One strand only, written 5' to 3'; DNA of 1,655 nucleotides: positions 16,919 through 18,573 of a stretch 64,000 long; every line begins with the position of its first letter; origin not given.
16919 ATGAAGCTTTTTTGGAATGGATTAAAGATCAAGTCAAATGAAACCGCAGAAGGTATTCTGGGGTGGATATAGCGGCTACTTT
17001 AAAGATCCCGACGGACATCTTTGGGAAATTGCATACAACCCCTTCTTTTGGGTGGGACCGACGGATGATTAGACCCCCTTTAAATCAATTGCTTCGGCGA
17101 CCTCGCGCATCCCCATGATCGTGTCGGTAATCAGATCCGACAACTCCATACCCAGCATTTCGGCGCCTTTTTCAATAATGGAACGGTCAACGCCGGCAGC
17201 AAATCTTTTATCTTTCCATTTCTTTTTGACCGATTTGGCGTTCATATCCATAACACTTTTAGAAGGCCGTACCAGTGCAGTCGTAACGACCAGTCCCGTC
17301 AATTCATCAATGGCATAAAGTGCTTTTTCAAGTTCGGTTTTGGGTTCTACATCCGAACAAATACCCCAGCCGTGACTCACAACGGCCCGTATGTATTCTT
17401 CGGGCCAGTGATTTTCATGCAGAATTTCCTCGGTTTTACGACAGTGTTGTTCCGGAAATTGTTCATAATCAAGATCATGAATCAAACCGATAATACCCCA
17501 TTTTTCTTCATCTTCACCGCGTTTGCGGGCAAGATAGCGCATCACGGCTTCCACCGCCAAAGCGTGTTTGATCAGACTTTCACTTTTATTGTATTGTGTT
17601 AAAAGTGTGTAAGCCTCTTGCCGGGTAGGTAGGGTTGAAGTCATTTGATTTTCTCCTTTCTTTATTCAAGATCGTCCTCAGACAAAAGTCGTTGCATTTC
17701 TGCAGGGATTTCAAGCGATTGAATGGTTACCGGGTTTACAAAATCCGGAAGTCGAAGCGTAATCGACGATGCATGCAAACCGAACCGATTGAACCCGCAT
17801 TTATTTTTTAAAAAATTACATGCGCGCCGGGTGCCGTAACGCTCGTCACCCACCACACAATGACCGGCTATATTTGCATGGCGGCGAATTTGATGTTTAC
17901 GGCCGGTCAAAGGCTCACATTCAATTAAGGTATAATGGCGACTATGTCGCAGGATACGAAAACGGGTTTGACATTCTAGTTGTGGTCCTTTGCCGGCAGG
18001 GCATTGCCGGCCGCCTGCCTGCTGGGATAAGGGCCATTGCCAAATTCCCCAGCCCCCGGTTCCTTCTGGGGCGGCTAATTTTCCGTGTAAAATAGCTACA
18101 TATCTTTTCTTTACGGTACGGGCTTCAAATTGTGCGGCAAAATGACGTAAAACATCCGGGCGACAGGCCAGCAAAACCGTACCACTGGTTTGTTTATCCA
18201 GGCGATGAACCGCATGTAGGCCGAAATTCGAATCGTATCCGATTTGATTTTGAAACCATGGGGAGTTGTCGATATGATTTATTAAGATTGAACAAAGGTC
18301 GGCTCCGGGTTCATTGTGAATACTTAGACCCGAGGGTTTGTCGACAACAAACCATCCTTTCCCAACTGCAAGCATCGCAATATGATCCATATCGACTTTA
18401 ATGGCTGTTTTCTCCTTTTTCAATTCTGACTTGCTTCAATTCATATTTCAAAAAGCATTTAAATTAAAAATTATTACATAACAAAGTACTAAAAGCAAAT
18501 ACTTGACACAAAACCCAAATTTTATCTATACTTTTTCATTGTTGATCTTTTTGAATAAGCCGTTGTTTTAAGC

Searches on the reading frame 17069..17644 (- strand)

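Call 5: search_protein_families(library=pfam, proteins=[window:17069-17644:-], max_evalue=0.01)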
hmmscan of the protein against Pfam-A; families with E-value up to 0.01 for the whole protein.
window:17069-17644:- (191 aa): 1 family
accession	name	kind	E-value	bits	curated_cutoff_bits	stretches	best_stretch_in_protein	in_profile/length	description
PF01966.28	HD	-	2.8e-07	31.3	22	1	25-115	2-113/116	HD domain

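Call 6: search_protein_families(library=ncbifam, proteins=[window:17069-17644:-], max_evalue=0.01)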
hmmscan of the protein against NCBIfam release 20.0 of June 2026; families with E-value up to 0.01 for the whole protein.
window:17069-17644:- (191 aa): 3 families
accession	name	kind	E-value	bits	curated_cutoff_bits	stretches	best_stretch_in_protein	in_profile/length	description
TIGR00277.1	HDIG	domain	1.2e-07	31.5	27.6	1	22-91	3-81/84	HDIG domain-containing metalloprotein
NF009343.0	PRK12703.1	equivalog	2.6e-05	23.3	434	1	4-148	168-313/339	tRNA (cytidine(56)-2'-O)-methyltransferase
NF045665.1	NTPtran_DVU1551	equivalog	0.00013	21.1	315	1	4-92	197-288/359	DVU_1551 family NTP transferase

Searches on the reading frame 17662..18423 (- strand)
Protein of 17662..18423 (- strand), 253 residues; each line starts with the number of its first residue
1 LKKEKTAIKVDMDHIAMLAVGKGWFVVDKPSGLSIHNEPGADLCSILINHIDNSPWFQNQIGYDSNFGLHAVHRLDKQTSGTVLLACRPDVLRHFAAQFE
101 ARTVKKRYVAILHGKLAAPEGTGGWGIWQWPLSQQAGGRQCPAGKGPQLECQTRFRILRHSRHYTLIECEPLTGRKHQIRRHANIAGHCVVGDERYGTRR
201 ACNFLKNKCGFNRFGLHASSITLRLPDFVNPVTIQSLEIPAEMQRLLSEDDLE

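Call 5: search_protein_families(library=pfam, proteins=[window:17662-18423:-], max_evalue=0.01)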
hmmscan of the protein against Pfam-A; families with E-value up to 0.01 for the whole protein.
window:17662-18423:- (253 aa): 1 family
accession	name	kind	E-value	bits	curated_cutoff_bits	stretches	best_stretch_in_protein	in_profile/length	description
PF00849.27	PseudoU_synth_2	-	2.3e-27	96.5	26.8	1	24-183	2-150/152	RNA pseudouridylate synthase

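Call 6: search_protein_families(library=ncbifam, proteins=[window:17662-18423:-], max_evalue=0.01)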
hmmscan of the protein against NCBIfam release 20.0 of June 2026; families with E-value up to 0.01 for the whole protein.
window:17662-18423:- (253 aa): 7 families
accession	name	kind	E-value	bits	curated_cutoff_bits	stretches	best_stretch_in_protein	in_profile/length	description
TIGR00005.1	rluA_subfam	subfamily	2.5e-39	135.3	192.7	1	25-247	83-294/298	RluA family pseudouridine synthase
NF008321.0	PRK11112.1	equivalog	6e-27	94.6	328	2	161-243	146-223/257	tRNA pseudouridine(65) synthase TruC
NF008249.0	PRK11025.1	equivalog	9.1e-27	93.8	378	1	24-236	102-300/317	23S rRNA pseudouridine(955/2504/2580) synthase RluC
NF008385.0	PRK11180.1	equivalog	3.4e-19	69.4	351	1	25-246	94-308/325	23S rRNA pseudouridine(1911/1915/1917) synthase RluD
NF007543.0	PRK10158.1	equivalog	3.5e-17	62.8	286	1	69-235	57-214/219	bifunctional tRNA pseudouridine(32) synthase/23S rRNA pseudouridine(746) synthase RluA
TIGR01621.1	RluA-like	hypoth_equivalog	1e-14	54.3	222.3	1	25-199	12-168/217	TIGR01621 family pseudouridine synthase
TIGR00093.1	TIGR00093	subfamily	0.0024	17.6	109.3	0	67-115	29-75/161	pseudouridine synthase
